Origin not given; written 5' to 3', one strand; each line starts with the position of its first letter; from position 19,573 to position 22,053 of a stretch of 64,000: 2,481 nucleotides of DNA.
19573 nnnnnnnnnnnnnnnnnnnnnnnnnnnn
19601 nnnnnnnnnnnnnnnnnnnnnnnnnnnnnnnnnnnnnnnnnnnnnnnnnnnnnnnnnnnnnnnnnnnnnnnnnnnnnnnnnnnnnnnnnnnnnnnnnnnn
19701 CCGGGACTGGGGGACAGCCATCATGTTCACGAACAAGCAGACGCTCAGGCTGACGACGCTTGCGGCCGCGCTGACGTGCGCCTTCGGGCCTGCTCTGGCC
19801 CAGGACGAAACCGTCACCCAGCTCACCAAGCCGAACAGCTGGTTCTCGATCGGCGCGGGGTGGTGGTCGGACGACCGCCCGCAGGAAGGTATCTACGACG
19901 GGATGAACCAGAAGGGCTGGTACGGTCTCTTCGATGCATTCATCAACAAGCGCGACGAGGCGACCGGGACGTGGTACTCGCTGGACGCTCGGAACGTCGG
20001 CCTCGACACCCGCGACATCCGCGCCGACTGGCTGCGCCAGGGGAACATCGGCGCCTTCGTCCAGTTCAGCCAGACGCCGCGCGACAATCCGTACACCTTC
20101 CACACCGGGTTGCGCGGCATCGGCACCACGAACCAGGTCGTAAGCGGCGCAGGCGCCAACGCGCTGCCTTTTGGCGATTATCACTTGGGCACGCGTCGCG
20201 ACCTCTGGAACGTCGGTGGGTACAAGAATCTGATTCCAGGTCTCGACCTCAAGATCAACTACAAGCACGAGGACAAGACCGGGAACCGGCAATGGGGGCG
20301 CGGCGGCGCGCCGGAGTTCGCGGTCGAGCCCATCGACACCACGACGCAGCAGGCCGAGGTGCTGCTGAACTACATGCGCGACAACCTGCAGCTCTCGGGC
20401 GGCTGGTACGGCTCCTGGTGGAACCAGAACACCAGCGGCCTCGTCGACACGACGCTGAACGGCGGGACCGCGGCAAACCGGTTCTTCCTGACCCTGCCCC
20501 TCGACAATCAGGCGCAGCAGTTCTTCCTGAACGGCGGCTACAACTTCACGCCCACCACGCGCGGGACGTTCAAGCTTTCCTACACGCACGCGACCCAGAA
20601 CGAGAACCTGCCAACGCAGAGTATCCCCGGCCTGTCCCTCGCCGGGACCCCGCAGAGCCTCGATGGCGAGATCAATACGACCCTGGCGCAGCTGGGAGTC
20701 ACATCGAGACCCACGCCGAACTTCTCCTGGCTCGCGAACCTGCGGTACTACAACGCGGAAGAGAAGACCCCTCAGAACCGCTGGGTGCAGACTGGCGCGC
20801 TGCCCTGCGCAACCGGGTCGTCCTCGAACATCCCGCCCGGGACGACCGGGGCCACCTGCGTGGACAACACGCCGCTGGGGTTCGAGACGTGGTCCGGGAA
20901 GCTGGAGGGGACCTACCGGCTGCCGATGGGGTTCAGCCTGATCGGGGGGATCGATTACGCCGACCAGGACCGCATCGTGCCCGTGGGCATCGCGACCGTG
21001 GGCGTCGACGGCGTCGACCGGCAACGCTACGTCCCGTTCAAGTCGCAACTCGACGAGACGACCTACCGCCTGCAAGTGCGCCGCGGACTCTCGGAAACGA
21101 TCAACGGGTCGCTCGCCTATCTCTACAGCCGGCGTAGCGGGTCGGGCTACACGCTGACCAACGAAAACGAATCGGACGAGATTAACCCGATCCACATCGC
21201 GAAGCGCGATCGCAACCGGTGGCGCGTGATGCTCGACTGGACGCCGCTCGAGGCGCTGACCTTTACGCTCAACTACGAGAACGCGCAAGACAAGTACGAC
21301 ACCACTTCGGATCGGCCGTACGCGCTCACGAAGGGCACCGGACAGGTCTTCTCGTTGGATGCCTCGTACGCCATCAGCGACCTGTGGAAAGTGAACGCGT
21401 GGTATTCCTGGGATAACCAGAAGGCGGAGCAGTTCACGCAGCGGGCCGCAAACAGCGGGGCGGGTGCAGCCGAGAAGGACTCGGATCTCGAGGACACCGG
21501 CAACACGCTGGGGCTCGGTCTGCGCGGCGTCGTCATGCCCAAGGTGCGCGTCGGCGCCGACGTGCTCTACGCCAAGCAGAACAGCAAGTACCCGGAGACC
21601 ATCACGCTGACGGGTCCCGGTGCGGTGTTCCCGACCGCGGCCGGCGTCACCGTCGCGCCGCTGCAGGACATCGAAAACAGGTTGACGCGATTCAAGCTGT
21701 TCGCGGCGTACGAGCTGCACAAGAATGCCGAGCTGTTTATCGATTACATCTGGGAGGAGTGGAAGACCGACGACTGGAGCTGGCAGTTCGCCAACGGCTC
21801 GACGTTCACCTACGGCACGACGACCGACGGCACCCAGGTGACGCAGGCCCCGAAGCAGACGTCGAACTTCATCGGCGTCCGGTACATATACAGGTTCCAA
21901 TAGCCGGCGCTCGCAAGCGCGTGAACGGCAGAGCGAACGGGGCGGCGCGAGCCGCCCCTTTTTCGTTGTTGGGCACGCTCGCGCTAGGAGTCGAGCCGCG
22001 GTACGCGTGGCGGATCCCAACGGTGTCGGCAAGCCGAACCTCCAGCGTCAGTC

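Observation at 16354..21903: Mto/Mtr-type porin-cytochrome conduit with a CymA-like quinol dehydrogenase and three MtoD-like monohaem cytochromes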

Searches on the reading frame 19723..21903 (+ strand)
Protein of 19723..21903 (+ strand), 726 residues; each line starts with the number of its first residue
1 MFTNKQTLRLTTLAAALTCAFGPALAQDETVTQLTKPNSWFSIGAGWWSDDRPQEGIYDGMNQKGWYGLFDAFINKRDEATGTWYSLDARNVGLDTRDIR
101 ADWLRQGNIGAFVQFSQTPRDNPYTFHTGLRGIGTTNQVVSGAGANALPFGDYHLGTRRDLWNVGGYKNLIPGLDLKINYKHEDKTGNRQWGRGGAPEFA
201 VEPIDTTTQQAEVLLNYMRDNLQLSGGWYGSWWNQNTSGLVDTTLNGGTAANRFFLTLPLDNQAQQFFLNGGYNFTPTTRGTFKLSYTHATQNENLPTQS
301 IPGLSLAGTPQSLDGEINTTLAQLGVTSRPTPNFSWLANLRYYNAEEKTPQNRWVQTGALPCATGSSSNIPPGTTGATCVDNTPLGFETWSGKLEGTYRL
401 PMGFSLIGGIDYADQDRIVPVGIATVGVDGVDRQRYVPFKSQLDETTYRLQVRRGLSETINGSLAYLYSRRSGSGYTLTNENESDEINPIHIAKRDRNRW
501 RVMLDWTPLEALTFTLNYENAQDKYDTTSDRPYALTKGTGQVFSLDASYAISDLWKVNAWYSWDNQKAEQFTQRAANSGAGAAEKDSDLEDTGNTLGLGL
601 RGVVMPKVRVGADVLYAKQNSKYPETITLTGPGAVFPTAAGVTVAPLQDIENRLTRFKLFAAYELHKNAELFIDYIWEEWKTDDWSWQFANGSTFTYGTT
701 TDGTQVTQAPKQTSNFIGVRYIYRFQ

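Call 4: search_protein_families(library=pfam, proteins=[window:19723-21903:+], max_evalue=0.01)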
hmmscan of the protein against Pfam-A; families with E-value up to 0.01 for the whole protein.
window:19723-21903:+ (726 aa): 1 family
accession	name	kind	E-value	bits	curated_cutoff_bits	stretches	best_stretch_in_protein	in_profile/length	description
PF11854.14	MtrB_PioB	-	8.9e-125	418.1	23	1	49-725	3-635/635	Putative outer membrane beta-barrel porin, MtrB/PioB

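Call 5: search_protein_families(library=ncbifam, proteins=[window:19723-21903:+], max_evalue=0.01)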
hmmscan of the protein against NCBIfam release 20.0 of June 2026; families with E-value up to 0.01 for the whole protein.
window:19723-21903:+ (726 aa): 2 families
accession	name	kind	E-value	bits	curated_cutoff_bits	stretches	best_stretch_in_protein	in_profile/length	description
TIGR03509.1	OMP_MtrB_PioB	subfamily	1.2e-84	285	240.05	1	42-725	4-662/662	MtrB/PioB family decaheme-associated outer membrane protein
NF041027.1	GSU2204_Se_pt_1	equivalog_domain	0.00012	21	350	0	497-570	500-571/580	GSU2204 family CXXCH-containing (seleno)protein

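Call 8: search_solved_structures(query=window:19723-21903:+, max_evalue=0.01, show_alignments=1)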
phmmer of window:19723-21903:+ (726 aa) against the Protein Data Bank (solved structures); distinct sequences matched with E-value up to 0.01: 0.

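Call 9: find_encoding_contigs(protein=window:19723-21903:+, flank=10000, max_places=6)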
Protein window:19723-21903:+ (726 aa): 3 contigs read that carry it; 3 places shown.
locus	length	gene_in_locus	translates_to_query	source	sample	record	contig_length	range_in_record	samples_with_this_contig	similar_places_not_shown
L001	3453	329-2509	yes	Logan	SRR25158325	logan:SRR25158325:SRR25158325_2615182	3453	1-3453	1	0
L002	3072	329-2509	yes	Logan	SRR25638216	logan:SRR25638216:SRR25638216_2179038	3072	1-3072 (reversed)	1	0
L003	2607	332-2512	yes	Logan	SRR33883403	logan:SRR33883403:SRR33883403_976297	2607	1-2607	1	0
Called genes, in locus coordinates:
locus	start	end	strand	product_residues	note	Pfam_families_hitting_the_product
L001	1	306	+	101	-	?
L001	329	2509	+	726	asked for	PF11854:MtrB_PioB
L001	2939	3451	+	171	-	?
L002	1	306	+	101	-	?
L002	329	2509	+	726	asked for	PF11854:MtrB_PioB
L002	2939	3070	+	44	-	?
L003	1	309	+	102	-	?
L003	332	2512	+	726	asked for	PF11854:MtrB_PioB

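Call 30: find_homologous_proteins(query=window:19723-21903:+, max_evalue=1e-10)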
Query window:19723-21903:+ (726 aa): 781 proteins with E <= 1e-10 among 8000 candidates; the best 120 are listed.
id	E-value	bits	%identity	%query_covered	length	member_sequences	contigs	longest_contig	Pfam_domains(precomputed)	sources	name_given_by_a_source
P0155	0.0e+0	1567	92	100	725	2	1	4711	PF11854.15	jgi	jgi:MtrB/PioB family decaheme-associated outer membrane protein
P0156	0.0e+0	1437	85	100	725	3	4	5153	PF11854.15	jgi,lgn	jgi:MtrB/PioB family decaheme-associated outer membrane protein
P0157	0.0e+0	1249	74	100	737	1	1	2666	PF11854.15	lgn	-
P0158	0.0e+0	1016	61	99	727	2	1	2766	PF11854.15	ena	-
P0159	0.0e+0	1014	61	100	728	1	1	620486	PF11854.15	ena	-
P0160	3.2e-291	986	62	96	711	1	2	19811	PF11854.15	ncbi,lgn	-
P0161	7.9e-285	965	59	99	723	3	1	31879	PF11854.15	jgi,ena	-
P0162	4.0e-284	963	60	100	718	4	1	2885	PF11854.15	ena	-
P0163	3.6e-280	950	60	100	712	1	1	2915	PF11854.15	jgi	jgi:MtrB/PioB family decaheme-associated outer membrane protein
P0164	5.7e-279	946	59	99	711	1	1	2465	PF11854.15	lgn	-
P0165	2.4e-274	931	59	100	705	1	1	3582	PF11854.15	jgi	jgi:MtrB/PioB family decaheme-associated outer membrane protein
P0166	7.7e-274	929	56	99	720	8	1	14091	PF11854.15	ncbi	-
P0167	4.4e-272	923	58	100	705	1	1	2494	PF11854.15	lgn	-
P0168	5.6e-271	919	59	97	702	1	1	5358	PF11854.15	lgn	-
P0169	3.0e-270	917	59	96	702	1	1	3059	PF11854.15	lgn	-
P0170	3.7e-270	917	58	95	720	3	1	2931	PF11854.15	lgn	-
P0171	8.1e-270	916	58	99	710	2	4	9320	PF11854.15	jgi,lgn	jgi:MtrB/PioB family decaheme-associated outer membrane protein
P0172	5.8e-269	913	56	100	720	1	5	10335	PF11854.15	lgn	-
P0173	5.4e-268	909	56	100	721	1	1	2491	PF11854.15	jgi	-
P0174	6.6e-268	909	58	99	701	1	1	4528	PF11854.15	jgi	jgi:MtrB/PioB family decaheme-associated outer membrane protein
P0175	1.4e-267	908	57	100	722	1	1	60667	PF11854.15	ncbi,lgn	-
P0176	8.3e-267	906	56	100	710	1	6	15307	PF11854.15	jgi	jgi:MtrB/PioB family decaheme-associated outer membrane protein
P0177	2.1e-266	904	59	99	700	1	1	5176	PF11854.15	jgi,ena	-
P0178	7.4e-265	899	59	99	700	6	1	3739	PF11854.15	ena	-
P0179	2.6e-264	897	56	100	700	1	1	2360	PF11854.15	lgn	-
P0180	3.5e-264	897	57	100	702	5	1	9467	PF11854.15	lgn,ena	-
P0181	3.9e-264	897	57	100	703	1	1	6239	PF11854.15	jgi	-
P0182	6.1e-264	896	56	99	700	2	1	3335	PF13609.13,PF11854.15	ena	-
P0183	2.3e-263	894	57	100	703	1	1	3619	PF11854.15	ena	-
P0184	4.7e-263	893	57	99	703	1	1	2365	PF11854.15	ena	-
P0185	7.2e-263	893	57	100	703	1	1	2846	PF11854.15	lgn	-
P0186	2.2e-262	891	57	100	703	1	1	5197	PF11854.15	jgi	jgi:MtrB/PioB family decaheme-associated outer membrane protein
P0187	4.0e-261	887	57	97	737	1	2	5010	PF11854.15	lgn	-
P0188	7.3e-261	886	55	99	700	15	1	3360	PF11854.15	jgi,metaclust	metaclust:\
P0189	2.2e-260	884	57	100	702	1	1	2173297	PF11854.15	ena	-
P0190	2.8e-260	884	57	97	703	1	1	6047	PF11854.15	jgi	jgi:MtrB/PioB family decaheme-associated outer membrane protein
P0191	3.1e-260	884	55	100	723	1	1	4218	PF11854.15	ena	-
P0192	8.1e-260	882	56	99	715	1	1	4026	PF11854.15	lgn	-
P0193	9.8e-260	882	57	100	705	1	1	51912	PF11854.15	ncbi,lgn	-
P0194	8.5e-259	879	57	97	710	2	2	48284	PF11854.15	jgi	jgi:MtrB/PioB family decaheme-associated outer membrane protein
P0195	8.4e-257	873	54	100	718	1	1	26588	PF11854.15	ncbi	-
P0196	1.9e-256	871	56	99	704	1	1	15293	PF11854.15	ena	-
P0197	3.8e-256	870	57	99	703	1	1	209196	PF11854.15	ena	-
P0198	4.3e-256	870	57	97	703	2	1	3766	PF11854.15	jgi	jgi:MtrB/PioB family decaheme-associated outer membrane protein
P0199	8.1e-256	869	55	99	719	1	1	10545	PF11854.15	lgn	-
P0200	1.3e-255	869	55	99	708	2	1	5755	PF11854.15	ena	-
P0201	1.7e-255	868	56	97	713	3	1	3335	PF11854.15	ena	-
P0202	9.4e-255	866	56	96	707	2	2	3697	PF11854.15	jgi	-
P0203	9.8e-255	866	55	96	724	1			PF11854.15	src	-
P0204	1.0e-254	866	55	99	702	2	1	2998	PF13609.13,PF11854.15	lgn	-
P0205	1.1e-254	866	55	98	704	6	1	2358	PF11854.15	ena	-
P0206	1.1e-254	866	55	99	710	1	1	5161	PF11854.15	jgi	jgi:MtrB/PioB family decaheme-associated outer membrane protein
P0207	1.2e-254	865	56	100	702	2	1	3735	PF11854.15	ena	-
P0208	1.3e-254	865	55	99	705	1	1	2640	PF11854.15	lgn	-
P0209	2.1e-254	865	54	100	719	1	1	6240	PF11854.15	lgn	-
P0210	8.7e-254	863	55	100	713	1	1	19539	PF11854.15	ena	-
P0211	1.2e-253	862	54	100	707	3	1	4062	PF11854.15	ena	-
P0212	6.2e-253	860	55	100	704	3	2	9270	PF11854.15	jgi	jgi:MtrB/PioB family decaheme-associated outer membrane protein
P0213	8.5e-253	859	56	99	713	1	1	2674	PF11854.15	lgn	-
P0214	1.1e-252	859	56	99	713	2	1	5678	PF11854.15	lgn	-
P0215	1.5e-252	858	55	100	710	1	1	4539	PF11854.15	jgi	jgi:MtrB/PioB family decaheme-associated outer membrane protein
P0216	1.8e-252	858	55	100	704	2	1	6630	PF13609.13,PF11854.15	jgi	jgi:MtrB/PioB family decaheme-associated outer membrane protein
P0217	2.6e-252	858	55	98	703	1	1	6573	PF11854.15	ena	-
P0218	2.9e-252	857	56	99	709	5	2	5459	PF11854.15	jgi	jgi:MtrB/PioB family decaheme-associated outer membrane protein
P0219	3.4e-252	857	55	96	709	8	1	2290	PF11854.15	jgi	jgi:MtrB/PioB family decaheme-associated outer membrane protein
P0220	7.1e-252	856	53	100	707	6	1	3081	PF13609.13,PF11854.15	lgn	-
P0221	1.7e-251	855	54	99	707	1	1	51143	PF11854.15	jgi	jgi:MtrB/PioB family decaheme-associated outer membrane protein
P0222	1.9e-251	855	55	100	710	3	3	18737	PF11854.15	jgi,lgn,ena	jgi:MtrB/PioB family decaheme-associated outer membrane protein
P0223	2.0e-251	855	56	99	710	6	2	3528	PF11854.15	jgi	jgi:MtrB/PioB family decaheme-associated outer membrane protein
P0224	5.4e-251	853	55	98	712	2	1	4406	PF11854.15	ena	-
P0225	6.3e-251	853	55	99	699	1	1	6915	PF11854.15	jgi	-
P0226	1.0e-250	852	55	100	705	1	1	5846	PF11854.15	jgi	jgi:MtrB/PioB family decaheme-associated outer membrane protein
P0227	1.1e-250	852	54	100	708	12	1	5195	PF11854.15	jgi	jgi:MtrB/PioB family decaheme-associated outer membrane protein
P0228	1.8e-250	852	55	96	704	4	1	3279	PF11854.15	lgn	-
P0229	5.1e-250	850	55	100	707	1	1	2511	PF11854.15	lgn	-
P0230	6.1e-250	850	54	100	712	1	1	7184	PF11854.15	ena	-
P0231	1.2e-249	849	54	99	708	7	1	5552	PF11854.15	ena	-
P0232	1.2e-249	849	54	100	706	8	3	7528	PF11854.15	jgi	jgi:MtrB/PioB family decaheme-associated outer membrane protein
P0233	3.2e-249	847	55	100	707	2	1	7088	PF11854.15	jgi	jgi:MtrB/PioB family decaheme-associated outer membrane protein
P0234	2.4e-248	845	55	99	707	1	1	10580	PF11854.15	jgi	jgi:MtrB/PioB family decaheme-associated outer membrane protein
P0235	2.9e-248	844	55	99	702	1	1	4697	PF11854.15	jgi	jgi:MtrB/PioB family decaheme-associated outer membrane protein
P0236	3.2e-248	844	55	100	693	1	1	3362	PF11854.15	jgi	jgi:MtrB/PioB family decaheme-associated outer membrane protein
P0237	3.2e-248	844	55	100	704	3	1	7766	PF11854.15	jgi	jgi:MtrB/PioB family decaheme-associated outer membrane protein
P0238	5.4e-248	843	55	95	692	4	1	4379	PF11854.15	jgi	jgi:MtrB/PioB family decaheme-associated outer membrane protein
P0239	1.1e-247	842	55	95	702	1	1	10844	PF11854.15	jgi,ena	-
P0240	1.4e-247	842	55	96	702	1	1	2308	PF11854.15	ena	-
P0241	1.4e-247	842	55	96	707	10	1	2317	PF11854.15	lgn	-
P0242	2.4e-247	841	54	99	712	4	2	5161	PF11854.15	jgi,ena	-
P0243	3.7e-247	841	54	100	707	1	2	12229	PF11854.15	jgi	jgi:MtrB/PioB family decaheme-associated outer membrane protein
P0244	5.1e-247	840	54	96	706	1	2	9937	PF11854.15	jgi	jgi:MtrB/PioB family decaheme-associated outer membrane protein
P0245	2.1e-246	838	55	99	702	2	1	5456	PF11854.15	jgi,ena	jgi:MtrB/PioB family decaheme-associated outer membrane protein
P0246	3.4e-246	837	54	99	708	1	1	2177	PF11854.15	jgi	jgi:MtrB/PioB family decaheme-associated outer membrane protein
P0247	7.1e-246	836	55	99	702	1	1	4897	PF11854.15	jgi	jgi:MtrB/PioB family decaheme-associated outer membrane protein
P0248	3.2e-245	834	54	100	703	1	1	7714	PF11854.15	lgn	-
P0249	3.6e-245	834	55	98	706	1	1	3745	PF11854.15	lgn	-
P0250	4.0e-245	834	54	99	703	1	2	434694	PF11854.15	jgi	jgi:MtrB/PioB family decaheme-associated outer membrane protein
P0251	4.2e-245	834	54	97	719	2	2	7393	PF11854.15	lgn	-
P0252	6.2e-245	833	53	96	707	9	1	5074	PF11854.15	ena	-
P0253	1.3e-244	832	54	100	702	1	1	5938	PF11854.15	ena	-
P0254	1.5e-244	832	54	99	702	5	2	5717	PF11854.15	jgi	jgi:MtrB/PioB family decaheme-associated outer membrane protein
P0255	3.4e-244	831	55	99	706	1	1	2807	PF11854.15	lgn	-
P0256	3.7e-244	831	53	99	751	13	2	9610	PF11854.15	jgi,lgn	jgi:MtrB/PioB family decaheme-associated outer membrane protein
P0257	5.4e-244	830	54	99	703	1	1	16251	PF11854.15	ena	-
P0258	2.1e-243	828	53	100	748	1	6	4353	PF11854.15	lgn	-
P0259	3.8e-243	827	54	100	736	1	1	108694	PF11854.15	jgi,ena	-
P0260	8.7e-243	826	54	100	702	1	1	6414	PF11854.15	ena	-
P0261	1.2e-242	826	55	99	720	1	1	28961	PF11854.15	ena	-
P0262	1.7e-242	825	52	100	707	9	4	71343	PF13609.13,PF11854.15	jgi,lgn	jgi:MtrB/PioB family decaheme-associated outer membrane protein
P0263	2.0e-242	825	54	99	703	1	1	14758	PF11854.15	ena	-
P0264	2.1e-242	825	55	100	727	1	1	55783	PF11854.15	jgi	-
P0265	9.8e-242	823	55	98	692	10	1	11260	PF11854.15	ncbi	-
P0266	1.1e-241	823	54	100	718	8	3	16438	PF11854.15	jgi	jgi:MtrB/PioB family decaheme-associated outer membrane protein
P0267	1.9e-241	822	52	100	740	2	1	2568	PF11854.15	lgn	-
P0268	4.7e-241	820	55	95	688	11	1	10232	PF11854.15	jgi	jgi:MtrB/PioB family decaheme-associated outer membrane protein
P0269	1.1e-240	819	54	96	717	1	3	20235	PF11854.15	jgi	jgi:MtrB/PioB family decaheme-associated outer membrane protein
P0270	4.1e-240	817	53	100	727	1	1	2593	PF11854.15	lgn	-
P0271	5.1e-240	817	54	98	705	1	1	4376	PF11854.15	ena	-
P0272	1.7e-239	815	55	96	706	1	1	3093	PF11854.15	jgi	jgi:MtrB/PioB family decaheme-associated outer membrane protein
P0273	2.5e-239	815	53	99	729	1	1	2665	PF11854.15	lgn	-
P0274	8.7e-239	813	54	99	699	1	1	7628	PF11854.15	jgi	jgi:MtrB/PioB family decaheme-associated outer membrane protein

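Call 44: predict_structure(alignment_id=A2)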
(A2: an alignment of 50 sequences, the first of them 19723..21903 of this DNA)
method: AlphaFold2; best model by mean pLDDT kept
length: 726 residues; sequences in the alignment: 50
mean_pLDDT: 83.2   pTM: 0.74
mean pLDDT of the five models: 83.2, 82.8, 82.0, 81.2, 77.8
residues with pLDDT >= 90: 345; 70-90: 240; 50-70: 88; < 50: 53
segments of 3 or more residues with pLDDT < 50: 1-30, 355-361, 363-378
pLDDT, mean of each block of 10 residues (from residue 1): 42 43 39 64 94 85 91 88 89 87 90 94 87 88 82 91 95 93 94 69 93 94 95 86 81 78 94 93 96 71 60 82 95 94 89 50 41 43 78 96 93 87 61 72 95 87 96 84 82 93 93 95 91 92 96 92 96 80 90 96 89 96 89 74 71 94 87 94 70 66 78 93 86
secondary structure, 60 per line:
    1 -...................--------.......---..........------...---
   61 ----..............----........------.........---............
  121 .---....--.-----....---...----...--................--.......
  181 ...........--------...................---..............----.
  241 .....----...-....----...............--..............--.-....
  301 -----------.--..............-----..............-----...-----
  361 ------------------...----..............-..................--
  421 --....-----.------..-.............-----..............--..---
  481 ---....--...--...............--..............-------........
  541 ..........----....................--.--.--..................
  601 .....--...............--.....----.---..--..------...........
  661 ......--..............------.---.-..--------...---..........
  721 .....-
elements in order (helices of 4 or more, strands of 3 or more residues): H2-20 H29-35 E39-48 E65-78 E83-90 E97-105 E109-121 E125-128 E137-140 E151-153 E156-171 E174-191 E200-218 E222-235 E240-245 E254-257 E262-276 E279-292 H297-300 E315-328 E334-347 E353-355 E379-381 E386-399 E404-418 E442-454 E460-473 E495-509 E512-525 E533-550 E555-574 E583-605 E608-622 E625-629 E650-666 E669-682 E705-707 E711-725

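Call 48: fold_search(model_id=the predicted structure, library=pdb)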
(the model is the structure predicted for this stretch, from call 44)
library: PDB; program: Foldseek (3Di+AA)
matches with E <= 10: 794; with E <= 0.001: 277
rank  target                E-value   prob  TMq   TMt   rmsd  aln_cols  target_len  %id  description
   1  6r2q_B                1.5e-35  1.00  0.78  0.86   4.1       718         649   20  Structure of the Mtr complex (released 2020-04-22)
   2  5fok_A                3.7e-09  1.00  0.34  0.37  15.0       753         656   11  Crystal structure of the siderophore receptor PiuA from Pseudomonas aeruginosa (released 2016-05-11)
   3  5fp1                  6.5e-09  1.00  0.37  0.38  15.8       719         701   12  Crystal structure of the siderophore receptor PiuA from Acinetobacter baumannii (released 2016-05-11)
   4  6z8y_B                7.4e-09  1.00  0.38  0.42  15.3       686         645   11  Copper transporter OprC (released 2021-06-09)
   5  6z8z_B                9.4e-09  1.00  0.34  0.37  14.8       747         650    9  Copper transporter OprC (released 2021-06-09)
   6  5nec_B                9.9e-09  1.00  0.32  0.35  16.7       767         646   10  Crystal structure of the siderophore receptor PiuD from Pseudomonas aeruginosa (released 2018-02-07)
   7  5fok_B                1.1e-08  1.00  0.33  0.36  15.9       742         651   12  Crystal structure of the siderophore receptor PiuA from Pseudomonas aeruginosa (released 2016-05-11)
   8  6z8u_A                1.1e-08  1.00  0.36  0.39  14.5       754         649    9  Copper transporter OprC (released 2021-06-09)
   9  8p97_A                1.4e-08  1.00  0.36  0.41  13.9       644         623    8  BtuB3G3 bound to cyanocobalamin with disordered EL8 (released 2023-08-16)
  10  6z9y_C                1.6e-08  1.00  0.37  0.41  15.0       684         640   11  Copper transporter OprC (released 2021-06-30)
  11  5out                  2.0e-08  1.00  0.38  0.39  13.8       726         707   10  CRYSTAL STRUCTURE OF THE FERRIC ENTEROBACTIN RECEPTOR (PFEA) MUTANT (G324V) FROM PSEUDOMONAS AERUGINOSA (released 2018-09-05)
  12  9a3c_MODEL_1_A        2.1e-08  1.00  0.36  0.35  15.3       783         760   11  Model of E. coli Fiu by in-cell photo-crosslinking MS and deep learning (released 2023-02-24)
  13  1nqg                  2.2e-08  1.00  0.35  0.42  12.2       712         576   10  OUTER MEMBRANE COBALAMIN TRANSPORTER (BTUB) FROM E. COLI, WITH BOUND CALCIUM (released 2003-04-29)
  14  6z9y_B                2.4e-08  1.00  0.37  0.40  15.5       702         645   11  Copper transporter OprC (released 2021-06-30)
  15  6z9n_B                2.7e-08  1.00  0.38  0.41  15.1       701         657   11  Copper transporter OprC (released 2021-06-30)
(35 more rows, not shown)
